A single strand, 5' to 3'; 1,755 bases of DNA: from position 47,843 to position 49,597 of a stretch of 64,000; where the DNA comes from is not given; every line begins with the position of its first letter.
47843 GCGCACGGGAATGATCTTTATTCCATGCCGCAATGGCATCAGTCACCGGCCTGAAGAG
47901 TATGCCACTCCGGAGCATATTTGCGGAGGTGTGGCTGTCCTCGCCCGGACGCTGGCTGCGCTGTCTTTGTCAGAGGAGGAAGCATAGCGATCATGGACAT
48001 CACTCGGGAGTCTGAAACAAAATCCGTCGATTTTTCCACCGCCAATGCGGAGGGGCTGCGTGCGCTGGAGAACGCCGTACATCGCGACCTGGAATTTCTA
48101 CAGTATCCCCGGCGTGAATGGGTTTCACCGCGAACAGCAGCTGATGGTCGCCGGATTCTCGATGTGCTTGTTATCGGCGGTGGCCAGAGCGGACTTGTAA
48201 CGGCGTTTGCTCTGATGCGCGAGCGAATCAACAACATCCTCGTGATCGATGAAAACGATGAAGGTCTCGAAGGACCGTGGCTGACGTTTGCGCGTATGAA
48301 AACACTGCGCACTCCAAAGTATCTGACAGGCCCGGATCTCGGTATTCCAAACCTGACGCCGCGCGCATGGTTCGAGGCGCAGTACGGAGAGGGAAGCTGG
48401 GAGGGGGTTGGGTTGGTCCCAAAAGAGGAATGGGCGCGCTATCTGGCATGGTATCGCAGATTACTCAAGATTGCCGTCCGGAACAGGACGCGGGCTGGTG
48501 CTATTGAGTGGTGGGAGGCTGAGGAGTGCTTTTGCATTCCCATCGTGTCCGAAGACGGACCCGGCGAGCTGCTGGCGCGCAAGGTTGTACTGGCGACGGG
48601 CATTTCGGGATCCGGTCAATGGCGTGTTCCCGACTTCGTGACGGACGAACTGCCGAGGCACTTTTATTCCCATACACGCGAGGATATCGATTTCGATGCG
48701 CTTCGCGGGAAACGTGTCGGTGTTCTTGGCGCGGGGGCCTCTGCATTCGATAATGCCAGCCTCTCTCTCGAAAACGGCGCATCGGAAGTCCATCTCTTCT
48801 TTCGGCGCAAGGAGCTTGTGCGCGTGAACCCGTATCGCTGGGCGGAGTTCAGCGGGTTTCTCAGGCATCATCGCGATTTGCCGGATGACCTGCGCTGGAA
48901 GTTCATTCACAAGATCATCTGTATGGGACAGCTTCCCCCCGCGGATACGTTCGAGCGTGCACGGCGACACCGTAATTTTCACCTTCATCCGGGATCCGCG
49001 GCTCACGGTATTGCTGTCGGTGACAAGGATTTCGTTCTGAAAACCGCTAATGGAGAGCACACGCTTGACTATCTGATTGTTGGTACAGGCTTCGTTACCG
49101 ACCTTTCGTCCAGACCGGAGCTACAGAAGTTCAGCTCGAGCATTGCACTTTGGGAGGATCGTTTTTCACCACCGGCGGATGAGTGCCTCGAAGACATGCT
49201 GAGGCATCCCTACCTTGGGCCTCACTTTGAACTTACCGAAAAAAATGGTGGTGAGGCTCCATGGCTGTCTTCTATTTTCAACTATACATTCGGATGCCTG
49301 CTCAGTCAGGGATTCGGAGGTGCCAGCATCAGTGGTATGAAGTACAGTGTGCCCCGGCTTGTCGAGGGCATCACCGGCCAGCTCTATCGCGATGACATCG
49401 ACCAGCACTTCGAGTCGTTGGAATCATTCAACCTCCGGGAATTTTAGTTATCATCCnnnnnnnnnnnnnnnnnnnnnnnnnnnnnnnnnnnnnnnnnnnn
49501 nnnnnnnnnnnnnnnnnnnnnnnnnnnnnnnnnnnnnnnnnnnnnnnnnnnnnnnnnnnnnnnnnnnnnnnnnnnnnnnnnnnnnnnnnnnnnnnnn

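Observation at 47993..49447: Candidate non-canonical urate hydroxylase: two-Rossmann FAD/NAD(P) oxidoreductase in place of uricase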

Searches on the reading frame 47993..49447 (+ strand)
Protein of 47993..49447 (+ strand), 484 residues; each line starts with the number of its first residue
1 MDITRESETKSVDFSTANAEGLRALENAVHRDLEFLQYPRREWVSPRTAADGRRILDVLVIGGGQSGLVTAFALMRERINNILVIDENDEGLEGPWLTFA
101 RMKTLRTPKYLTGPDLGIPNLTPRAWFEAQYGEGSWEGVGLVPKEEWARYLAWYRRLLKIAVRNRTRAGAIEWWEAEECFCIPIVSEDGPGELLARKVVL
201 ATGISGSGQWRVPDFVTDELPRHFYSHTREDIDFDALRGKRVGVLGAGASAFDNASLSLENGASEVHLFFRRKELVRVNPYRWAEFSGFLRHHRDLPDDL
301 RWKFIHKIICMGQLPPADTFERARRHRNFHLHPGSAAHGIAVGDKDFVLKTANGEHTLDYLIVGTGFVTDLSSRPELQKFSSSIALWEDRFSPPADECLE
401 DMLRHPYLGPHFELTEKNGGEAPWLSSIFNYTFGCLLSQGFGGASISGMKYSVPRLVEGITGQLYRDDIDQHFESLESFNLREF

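Call 5: search_protein_families(library=pfam, proteins=[window:47993-49447:+])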
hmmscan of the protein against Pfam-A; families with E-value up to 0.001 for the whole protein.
window:47993-49447:+ (484 aa): 5 families
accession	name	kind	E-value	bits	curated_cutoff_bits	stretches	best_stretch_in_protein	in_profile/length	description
PF13738.12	Pyr_redox_3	-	4.1e-11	43.1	30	1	59-276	1-200/305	Pyridine nucleotide-disulphide oxidoreductase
PF07992.20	Pyr_redox_2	-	7.7e-11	42.4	26.1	1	57-285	2-187/291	Pyridine nucleotide-disulphide oxidoreductase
PF13434.12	Lys_Orn_oxgnase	-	2.3e-09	37.3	21.3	1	142-277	92-227/339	L-lysine 6-monooxygenase/L-ornithine 5-monooxygenase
PF13454.12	NAD_binding_9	-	4.8e-08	33.6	21.8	1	60-204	2-154/155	FAD-NAD(P)-binding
PF01266.30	DAO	-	1e-06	29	27.9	0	57-90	1-33/353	FAD dependent oxidoreductase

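Call 6: search_protein_families(library=ncbifam, proteins=[window:47993-49447:+])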
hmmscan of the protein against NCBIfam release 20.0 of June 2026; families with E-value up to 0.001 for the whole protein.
window:47993-49447:+ (484 aa): 8 families
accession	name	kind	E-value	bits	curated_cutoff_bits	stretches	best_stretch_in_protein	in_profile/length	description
NF040505.1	ArsO_flavin_mono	equivalog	1.7e-08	34.3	425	1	57-251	2-172/346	ArsO family NAD(P)H-dependent flavin-containing monooxygenase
TIGR04046.1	MSMEG_0569_nitr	hypoth_equivalog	5.9e-07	28.8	498.35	1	57-254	2-176/400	MSMEG_0569 family flavin-dependent oxidoreductase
NF009409.0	PRK12770.1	subfamily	3.3e-05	23.1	343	1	236-273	170-207/360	putative glutamate synthase subunit beta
NF009410.0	PRK12771.1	subfamily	6.5e-05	21.7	516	0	49-77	135-160/566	NAD(P)-binding protein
TIGR01292.1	TRX_reduct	equivalog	9.5e-05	21.3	343.45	0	238-275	140-176/300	thioredoxin-disulfide reductase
TIGR04018.1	Bthiol_YpdA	hypoth_equivalog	0.00021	20.3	339.9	0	191-276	110-188/316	YpdA family putative bacillithiol disulfide reductase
TIGR01318.1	gltD_gamma_fam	subfamily_domain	0.00051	18.8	482.95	0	229-274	272-317/467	glutamate synthase, small subunit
NF007614.0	PRK10262.1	equivalog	0.0007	18.8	644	0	237-274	144-180/321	thioredoxin-disulfide reductase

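Call 11: find_homologous_proteins(query=window:47993-49447:+)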
Query window:47993-49447:+ (484 aa): 4418 proteins with E <= 0.001 among 8000 candidates; the best 120 are listed.
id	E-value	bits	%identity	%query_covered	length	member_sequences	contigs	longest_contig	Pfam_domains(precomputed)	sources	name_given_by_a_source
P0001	0.0e+0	1135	100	100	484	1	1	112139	PF01266.31,PF13434.13,PF07992.21,PF13738.13,PF13454.13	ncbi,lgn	-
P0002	1.5e-223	761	68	97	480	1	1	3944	PF13434.13,PF07992.21,PF13738.13,PF13454.13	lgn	-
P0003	2.0e-214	731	65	96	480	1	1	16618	PF13434.13,PF07992.21,PF13738.13,PF13454.13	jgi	-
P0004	9.3e-209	712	64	98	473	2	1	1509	PF13434.13,PF07992.21,PF13738.13,PF13454.13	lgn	-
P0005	6.3e-206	703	62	99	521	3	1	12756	PF13434.13,PF07992.21,PF13738.13,PF13454.13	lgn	-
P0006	7.7e-201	686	60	99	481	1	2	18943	PF13434.13,PF07992.21,PF13738.13,PF13454.13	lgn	-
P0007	8.7e-201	686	62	100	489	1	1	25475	PF01266.31,PF13434.13,PF07992.21,PF13738.13,PF13454.13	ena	-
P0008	1.8e-199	682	62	97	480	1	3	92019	PF01266.31,PF13434.13,PF07992.21,PF13738.13,PF13454.13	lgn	-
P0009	2.1e-198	678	61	98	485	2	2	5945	PF01266.31,PF13434.13,PF07992.21,PF13738.13,PF13454.13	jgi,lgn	jgi:cation diffusion facilitator CzcD-associated flavoprotein CzcO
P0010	6.4e-198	677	63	97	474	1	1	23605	PF13434.13,PF07992.21,PF13738.13,PF13454.13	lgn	-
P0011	6.6e-198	677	62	97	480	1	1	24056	PF01266.31,PF13434.13,PF07992.21,PF13738.13,PF13454.13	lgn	-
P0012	1.0e-197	676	61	97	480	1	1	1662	PF01266.31,PF13434.13,PF07992.21,PF13738.13,PF13454.13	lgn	-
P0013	1.4e-197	675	62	97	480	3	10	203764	PF01266.31,PF13434.13,PF07992.21,PF13738.13,PF13454.13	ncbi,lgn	-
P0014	2.6e-197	675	61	96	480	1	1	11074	PF13434.13,PF07992.21,PF13738.13,PF13454.13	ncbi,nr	ncbi:MAG: NAD(P)/FAD-dependent oxidoreductase [Candidatus Obscuribacterales bacterium]|nr:NAD(P)/FAD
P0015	2.9e-197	674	59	98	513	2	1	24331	PF13434.13,PF07992.21,PF13738.13,PF13454.13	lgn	-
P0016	3.0e-197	674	62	97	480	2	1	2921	PF01266.31,PF13434.13,PF07992.21,PF13738.13,PF13454.13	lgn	-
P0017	9.8e-197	673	60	96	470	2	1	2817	PF13434.13,PF07992.21,PF13738.13,PF13454.13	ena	-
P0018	5.9e-196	670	59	100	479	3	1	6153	PF13434.13,PF07992.21,PF13738.13,PF13454.13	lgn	-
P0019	6.6e-196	670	63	97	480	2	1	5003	PF01266.31,PF13434.13,PF07992.21,PF13738.13,PF13454.13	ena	-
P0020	6.7e-196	670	60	98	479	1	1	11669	PF13434.13,PF07992.21,PF13738.13,PF13454.13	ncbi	-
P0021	8.7e-196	670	61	97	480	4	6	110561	PF13434.13,PF07992.21,PF13738.13,PF13454.13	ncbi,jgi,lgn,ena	jgi:cation diffusion facilitator CzcD-associated flavoprotein CzcO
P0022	1.5e-195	669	61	96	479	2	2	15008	PF13434.13,PF07992.21,PF13738.13,PF13454.13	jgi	-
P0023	2.5e-195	668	62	97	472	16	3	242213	PF01266.31,PF13434.13,PF07992.21,PF13738.13,PF13454.13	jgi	jgi:cation diffusion facilitator CzcD-associated flavoprotein CzcO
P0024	4.1e-195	667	60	96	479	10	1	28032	PF13434.13,PF07992.21,PF13738.13,PF13454.13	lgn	-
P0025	7.6e-195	666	61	99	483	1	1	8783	PF13434.13,PF07992.21,PF13738.13,PF13454.13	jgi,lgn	jgi:cation diffusion facilitator CzcD-associated flavoprotein CzcO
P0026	8.9e-195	666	64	96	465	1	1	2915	PF01266.31,PF13434.13,PF07992.21,PF13738.13,PF13454.13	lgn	-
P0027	1.1e-194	666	61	99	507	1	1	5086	PF13434.13,PF07992.21,PF13738.13,PF13454.13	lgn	-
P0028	1.5e-194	665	59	98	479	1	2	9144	PF13434.13,PF07992.21,PF13738.13,PF13454.13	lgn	-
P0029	1.6e-194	665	63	96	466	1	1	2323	PF01266.31,PF13434.13,PF07992.21,PF13738.13,PF13454.13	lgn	-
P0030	2.2e-194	665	60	98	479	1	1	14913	PF01266.31,PF13434.13,PF07992.21,PF13738.13,PF13454.13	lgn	-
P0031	3.1e-194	664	59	96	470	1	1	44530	PF13434.13,PF07992.21,PF13738.13,PF13454.13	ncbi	-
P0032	3.4e-194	664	64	95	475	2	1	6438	PF01266.31,PF13434.13,PF07992.21,PF13738.13,PF13454.13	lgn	-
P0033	4.5e-194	664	60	97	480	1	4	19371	PF01266.31,PF13434.13,PF07992.21,PF13738.13,PF13454.13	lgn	-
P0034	5.5e-194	664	61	96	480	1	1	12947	PF01266.31,PF13434.13,PF07992.21,PF13738.13,PF13454.13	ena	-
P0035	7.5e-194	663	62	96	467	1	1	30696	PF13434.13,PF00890.31,PF07992.21,PF13738.13,PF13454.13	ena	-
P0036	8.1e-194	663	61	96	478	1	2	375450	PF13434.13,PF07992.21,PF13738.13,PF13454.13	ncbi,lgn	-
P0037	8.1e-194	663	63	97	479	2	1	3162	PF01266.31,PF13434.13,PF07992.21,PF13738.13,PF13454.13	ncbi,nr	ncbi:MAG TPA: NAD(P)/FAD-dependent oxidoreductase [Myxococcaceae bacterium]|nr:NAD(P)/FAD-dependent 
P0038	9.5e-194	663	62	97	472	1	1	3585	PF13434.13,PF07992.21,PF13738.13,PF13454.13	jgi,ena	-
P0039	1.4e-193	662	59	96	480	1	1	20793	PF13434.13,PF07992.21,PF13738.13,PF13454.13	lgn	-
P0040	3.6e-193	661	62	96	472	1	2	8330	PF13434.13,PF07992.21,PF13738.13,PF13454.13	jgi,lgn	-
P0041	5.7e-193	660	62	96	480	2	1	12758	PF01266.31,PF13434.13,PF07992.21,PF13738.13,PF13454.13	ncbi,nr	ncbi:SidA/IucD/PvdA family monooxygenase [bacterium]|nr:SidA/IucD/PvdA family monooxygenase [bacteri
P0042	7.0e-193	660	62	97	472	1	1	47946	PF13434.13,PF07992.21,PF13738.13,PF13454.13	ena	-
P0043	7.3e-193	660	61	97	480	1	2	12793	PF13434.13,PF07992.21,PF13738.13,PF13454.13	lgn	-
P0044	9.3e-193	660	59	96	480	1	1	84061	PF13434.13,PF07992.21,PF13738.13,PF13454.13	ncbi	-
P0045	1.2e-192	659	59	99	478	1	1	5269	PF13434.13,PF07992.21,PF13738.13,PF13454.13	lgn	-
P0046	1.2e-192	659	58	99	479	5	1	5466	PF13434.13,PF07992.21,PF13738.13,PF13454.13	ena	-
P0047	2.0e-192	659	62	96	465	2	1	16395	PF13434.13,PF07992.21,PF13738.13,PF13454.13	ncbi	-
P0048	2.1e-192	658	62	97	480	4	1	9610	PF13434.13,PF07992.21,PF13738.13,PF13454.13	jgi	jgi:cation diffusion facilitator CzcD-associated flavoprotein CzcO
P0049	2.4e-192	658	59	100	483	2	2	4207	PF01266.31,PF13434.13,PF07992.21,PF13738.13,PF13454.13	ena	-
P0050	3.2e-192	658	62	96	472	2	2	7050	PF01266.31,PF13434.13,PF00890.31,PF07992.21,PF13738.13,PF13454.13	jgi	jgi:cation diffusion facilitator CzcD-associated flavoprotein CzcO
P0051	3.5e-192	658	59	100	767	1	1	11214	PF02625.22,PF13434.13,PF13450.13,PF13478.13,PF07992.21,PF00070.34,PF13738.13,PF13454.13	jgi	jgi:xanthine/CO dehydrogenase XdhC/CoxF family maturation factor/cation diffusion facilitator CzcD-a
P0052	3.5e-192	658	62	96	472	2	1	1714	PF01266.31,PF13434.13,PF13450.13,PF00890.31,PF07992.21,PF13738.13,PF03486.21,PF13454.13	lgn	-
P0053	4.3e-192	657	61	97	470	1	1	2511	PF01266.31,PF13434.13,PF07992.21,PF13738.13,PF13454.13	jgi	jgi:cation diffusion facilitator CzcD-associated flavoprotein CzcO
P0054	5.1e-192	657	60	100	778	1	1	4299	PF02625.22,PF13434.13,PF13450.13,PF13478.13,PF07992.21,PF13738.13,PF01262.28,PF13454.13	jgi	jgi:xanthine/CO dehydrogenase XdhC/CoxF family maturation factor/cation diffusion facilitator CzcD-a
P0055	6.0e-192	657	63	96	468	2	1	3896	PF01266.31,PF13434.13,PF07992.21,PF13738.13,PF13454.13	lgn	-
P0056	6.2e-192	657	62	96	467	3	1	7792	PF13434.13,PF07992.21,PF13738.13,PF13454.13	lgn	-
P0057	1.1e-191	656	60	96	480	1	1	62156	PF13434.13,PF07992.21,PF13738.13,PF13454.13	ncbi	-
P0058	1.2e-191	656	61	96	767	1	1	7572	PF02625.22,PF01266.31,PF13434.13,PF13478.13,PF07992.21,PF13738.13,PF13454.13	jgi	jgi:FAD-dependent urate hydroxylase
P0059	1.3e-191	656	58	96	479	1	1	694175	PF01266.31,PF13434.13,PF07992.21,PF13738.13,PF13454.13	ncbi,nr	ncbi:MAG: NAD(P)/FAD-dependent oxidoreductase [Candidatus Obscuribacterales bacterium]|nr:NAD(P)/FAD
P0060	1.5e-191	656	59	97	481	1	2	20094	PF01266.31,PF13434.13,PF07992.21,PF13738.13,PF13454.13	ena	-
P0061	2.0e-191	655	61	96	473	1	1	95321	PF01266.31,PF13434.13,PF07992.21,PF13738.13,PF13454.13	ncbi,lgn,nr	ncbi:MAG: FAD-dependent oxidoreductase [Myxococcales bacterium]|nr:MAG: FAD-dependent oxidoreductase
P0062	3.3e-191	655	61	99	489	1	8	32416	PF13434.13,PF07992.21,PF13738.13,PF13454.13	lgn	-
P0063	5.5e-191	654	62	96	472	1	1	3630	PF01266.31,PF13434.13,PF00890.31,PF07992.21,PF13738.13,PF13454.13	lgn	-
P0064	6.0e-191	654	62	96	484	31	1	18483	PF13434.13,PF07992.21,PF13738.13,PF13454.13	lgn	-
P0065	7.1e-191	653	60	97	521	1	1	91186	PF01266.31,PF13434.13,PF00890.31,PF07992.21,PF13738.13,PF13454.13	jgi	jgi:cation diffusion facilitator CzcD-associated flavoprotein CzcO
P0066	7.4e-191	653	60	98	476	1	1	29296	PF13434.13,PF07992.21,PF13738.13,PF13454.13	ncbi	-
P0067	8.4e-191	653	61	96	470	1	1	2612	PF01266.31,PF13434.13,PF07992.21,PF13738.13,PF13454.13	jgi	jgi:cation diffusion facilitator CzcD-associated flavoprotein CzcO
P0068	8.7e-191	653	63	96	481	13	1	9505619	PF13434.13,PF07992.21,PF13738.13,PF13454.13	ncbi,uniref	ncbi:SidA/IucD/PvdA family monooxygenase [Myxococcus sp. Y35]|uniref:SidA/IucD/PvdA family monooxyge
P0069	1.0e-190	653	61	96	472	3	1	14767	PF13434.13,PF00890.31,PF07992.21,PF13738.13,PF13454.13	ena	-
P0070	1.5e-190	652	61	96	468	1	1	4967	PF13434.13,PF07992.21,PF13738.13,PF13454.13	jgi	-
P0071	1.6e-190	652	60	97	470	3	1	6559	PF01266.31,PF13434.13,PF07992.21,PF13738.13,PF13454.13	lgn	-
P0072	2.0e-190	652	59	97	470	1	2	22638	PF13434.13,PF07992.21,PF13738.13,PF13454.13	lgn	-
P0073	2.6e-190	652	60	97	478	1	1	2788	PF01266.31,PF13434.13,PF07992.21,PF13738.13,PF13454.13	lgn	-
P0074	3.1e-190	651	60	97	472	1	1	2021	PF01266.31,PF13434.13,PF07992.21,PF13738.13,PF03486.21,PF13454.13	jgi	jgi:cation diffusion facilitator CzcD-associated flavoprotein CzcO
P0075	3.1e-190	651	60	98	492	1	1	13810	PF13434.13,PF07992.21,PF13738.13,PF13454.13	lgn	-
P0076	3.2e-190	651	59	97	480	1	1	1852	PF13434.13,PF00890.31,PF07992.21,PF13738.13,PF13454.13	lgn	-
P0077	3.2e-190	651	57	99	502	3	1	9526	PF13434.13,PF07992.21,PF13738.13,PF13454.13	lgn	-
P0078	3.5e-190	651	61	96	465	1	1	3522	PF01266.31,PF13434.13,PF00890.31,PF07992.21,PF13738.13,PF13454.13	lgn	-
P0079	3.8e-190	651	62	96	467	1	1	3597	PF13434.13,PF00890.31,PF07992.21,PF13738.13,PF13454.13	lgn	-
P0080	4.1e-190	651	59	97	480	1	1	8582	PF01266.31,PF13434.13,PF07992.21,PF13738.13,PF13454.13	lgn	-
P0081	1.2e-189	649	61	96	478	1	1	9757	PF13434.13,PF07992.21,PF13738.13,PF13454.13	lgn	-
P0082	1.3e-189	649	64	96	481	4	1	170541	PF13434.13,PF07992.21,PF13738.13,PF13454.13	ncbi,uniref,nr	ncbi:NAD(P)/FAD-dependent oxidoreductase [Myxococcus stipitatus]|uniref:FAD/NAD(P)-binding protein n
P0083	1.3e-189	649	58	99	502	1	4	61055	PF01266.31,PF13434.13,PF07992.21,PF13738.13,PF13454.13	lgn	-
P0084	1.4e-189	649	59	99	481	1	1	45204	PF13434.13,PF07992.21,PF13738.13,PF13454.13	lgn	-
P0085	1.4e-189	649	61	97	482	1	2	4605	PF13434.13,PF07992.21,PF13738.13,PF13454.13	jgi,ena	-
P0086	2.0e-189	649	60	97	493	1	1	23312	PF13434.13,PF07992.21,PF13738.13,PF13454.13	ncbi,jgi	jgi:cation diffusion facilitator CzcD-associated flavoprotein CzcO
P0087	2.7e-189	648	59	98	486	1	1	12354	PF01266.31,PF13434.13,PF00890.31,PF07992.21,PF13738.13,PF03486.21,PF13454.13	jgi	jgi:FAD-dependent urate hydroxylase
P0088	2.9e-189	648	60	96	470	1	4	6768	PF01266.31,PF13434.13,PF07992.21,PF13738.13,PF13454.13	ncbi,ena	-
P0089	3.1e-189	648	61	96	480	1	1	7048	PF01266.31,PF13434.13,PF07992.21,PF13738.13,PF13454.13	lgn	-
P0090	3.4e-189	648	62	96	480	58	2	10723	PF13434.13,PF07992.21,PF13738.13,PF13454.13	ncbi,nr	ncbi:NAD(P)/FAD-dependent oxidoreductase [Corallococcus exercitus]|nr:NAD(P)/FAD-dependent oxidoredu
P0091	4.2e-189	648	61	96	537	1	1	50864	PF01266.31,PF13434.13,PF07992.21,PF13738.13,PF13454.13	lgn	-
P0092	4.4e-189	647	60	97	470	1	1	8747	PF01266.31,PF13434.13,PF07992.21,PF13738.13,PF13454.13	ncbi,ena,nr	ncbi:MAG TPA: NAD(P)/FAD-dependent oxidoreductase [Candidatus Nanopelagicales bacterium]|nr:NAD(P)/F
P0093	6.4e-189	647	60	96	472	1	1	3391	PF01946.24,PF01266.31,PF13434.13,PF00890.31,PF07992.21,PF13738.13,PF03486.21,PF13454.13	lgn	-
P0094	7.6e-189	647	60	98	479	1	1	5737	PF01266.31,PF13434.13,PF07992.21,PF13738.13,PF13454.13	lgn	-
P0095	7.8e-189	647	61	96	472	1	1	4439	PF01266.31,PF13434.13,PF00890.31,PF07992.21,PF13738.13,PF13454.13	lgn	-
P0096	7.9e-189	647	59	96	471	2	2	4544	PF01266.31,PF13434.13,PF07992.21,PF13738.13,PF13454.13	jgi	jgi:cation diffusion facilitator CzcD-associated flavoprotein CzcO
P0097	1.0e-188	646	62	97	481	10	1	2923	PF13434.13,PF07992.21,PF13738.13,PF13454.13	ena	-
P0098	1.1e-188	646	60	96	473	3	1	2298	PF01266.31,PF13434.13,PF00890.31,PF07992.21,PF13738.13,PF13454.13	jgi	jgi:FAD-dependent urate hydroxylase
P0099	1.2e-188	646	59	100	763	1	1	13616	PF02625.22,PF13434.13,PF13450.13,PF13478.13,PF07992.21,PF00070.34,PF13738.13,PF13454.13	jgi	jgi:xanthine/CO dehydrogenase XdhC/CoxF family maturation factor/cation diffusion facilitator CzcD-a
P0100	1.2e-188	646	61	96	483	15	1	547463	PF13434.13,PF07992.21,PF13738.13,PF13454.13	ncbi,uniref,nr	ncbi:FAD/NAD(P)-binding protein [Vitiosangium sp. GDMCC 1.1324]|uniref:FAD/NAD(P)-binding protein n=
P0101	1.3e-188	646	59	96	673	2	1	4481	PF01266.31,PF13434.13,PF13450.13,PF13478.13,PF07992.21,PF13738.13,PF13454.13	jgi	jgi:cation diffusion facilitator CzcD-associated flavoprotein CzcO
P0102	1.5e-188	646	61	96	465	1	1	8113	PF13434.13,PF07992.21,PF13738.13,PF13454.13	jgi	jgi:cation diffusion facilitator CzcD-associated flavoprotein CzcO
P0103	1.5e-188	646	62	97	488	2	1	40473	PF13434.13,PF13738.13,PF13454.13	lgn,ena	-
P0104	1.8e-188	645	60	97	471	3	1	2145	PF01266.31,PF13434.13,PF07992.21,PF13738.13,PF13454.13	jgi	-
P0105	2.4e-188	645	61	97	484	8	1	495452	PF13434.13,PF07992.21,PF13738.13,PF13454.13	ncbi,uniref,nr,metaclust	ncbi:hypothetical protein D187_001065 [Cystobacter fuscus DSM 2262]|uniref:FAD-dependent urate hydro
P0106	3.8e-188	644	58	97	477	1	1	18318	PF01266.31,PF13434.13,PF07992.21,PF13738.13,PF13454.13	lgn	-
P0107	5.3e-188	644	59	96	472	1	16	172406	PF01946.24,PF01266.31,PF13434.13,PF00890.31,PF07992.21,PF13738.13,PF03486.21,PF13454.13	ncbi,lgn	ncbi:MAG: NAD(P)/FAD-dependent oxidoreductase [Myxococcales bacterium]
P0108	5.6e-188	644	60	97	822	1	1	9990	PF02625.22,PF13434.13,PF13478.13,PF07992.21,PF13738.13,PF13454.13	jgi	jgi:xanthine/CO dehydrogenase XdhC/CoxF family maturation factor/cation diffusion facilitator CzcD-a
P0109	5.7e-188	644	60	96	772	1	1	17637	PF02625.22,PF13434.13,PF13450.13,PF13478.13,PF07992.21,PF13738.13,PF13454.13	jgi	jgi:xanthine/CO dehydrogenase XdhC/CoxF family maturation factor/cation diffusion facilitator CzcD-a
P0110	6.4e-188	644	57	98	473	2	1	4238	PF13434.13,PF07992.21,PF13738.13,PF03486.21,PF13454.13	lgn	-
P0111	7.0e-188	644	59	96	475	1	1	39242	PF01266.31,PF13434.13,PF00890.31,PF07992.21,PF13738.13,PF13454.13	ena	-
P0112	8.3e-188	643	60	97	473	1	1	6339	PF01266.31,PF13434.13,PF00890.31,PF07992.21,PF13738.13,PF13454.13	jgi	jgi:FAD-dependent urate hydroxylase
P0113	8.3e-188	643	61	99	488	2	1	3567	PF13434.13,PF07992.21,PF13738.13,PF13454.13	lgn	-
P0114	1.0e-187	643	60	96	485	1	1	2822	PF01266.31,PF13434.13,PF00890.31,PF07992.21,PF13738.13,PF03486.21,PF13454.13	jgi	jgi:FAD-dependent urate hydroxylase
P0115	1.2e-187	643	60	97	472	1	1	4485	PF01266.31,PF13434.13,PF00890.31,PF07992.21,PF13738.13,PF03486.21,PF13454.13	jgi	jgi:FAD-dependent urate hydroxylase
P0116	1.3e-187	643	60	97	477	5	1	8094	PF01266.31,PF13434.13,PF07992.21,PF13738.13,PF13454.13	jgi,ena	-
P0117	1.5e-187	642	61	97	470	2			PF01266.31,PF13434.13,PF07992.21,PF13738.13,PF13454.13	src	-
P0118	1.5e-187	642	60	96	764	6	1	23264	PF02625.22,PF13434.13,PF13478.13,PF07992.21,PF13738.13,PF13454.13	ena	-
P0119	1.5e-187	642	59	98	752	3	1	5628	PF02625.22,PF13434.13,PF13241.13,PF13478.13,PF07992.21,PF13738.13,PF13454.13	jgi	jgi:xanthine/CO dehydrogenase XdhC/CoxF family maturation factor/cation diffusion facilitator CzcD-a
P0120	1.6e-187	642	60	96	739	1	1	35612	PF02625.22,PF13434.13,PF13478.13,PF07992.21,PF13738.13,PF13454.13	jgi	jgi:FAD-dependent urate hydroxylase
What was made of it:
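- NCBI names some relatives 'SidA/IucD/PvdA family monooxygenase' and JGI names many 'CzcO' (call 11).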

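Call 20: search_solved_structures(query=window:47993-49447:+, max_evalue=0.01)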
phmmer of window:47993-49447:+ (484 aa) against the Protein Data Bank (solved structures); distinct sequences matched with E-value up to 0.01: 4.
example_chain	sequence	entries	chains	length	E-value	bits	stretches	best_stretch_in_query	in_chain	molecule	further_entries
8acs_A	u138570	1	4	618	5.5e-05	25.3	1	141-263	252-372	FAD-dependent oxidoreductase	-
4usr_A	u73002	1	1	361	0.0003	22.8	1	55-98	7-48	MONOOXYGENASE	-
5xhu_A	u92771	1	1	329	0.0017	20.3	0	194-275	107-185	Ferredoxin--NADP reductase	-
4ylf_B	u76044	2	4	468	0.0083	18.1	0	231-286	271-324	Dihydropyrimidine dehydrogenase subunit A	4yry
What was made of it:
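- Tried and rejected: The sequence search of the PDB gave only marginal hits; the best was 8acs at E = 5.5e-5 (call 20).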
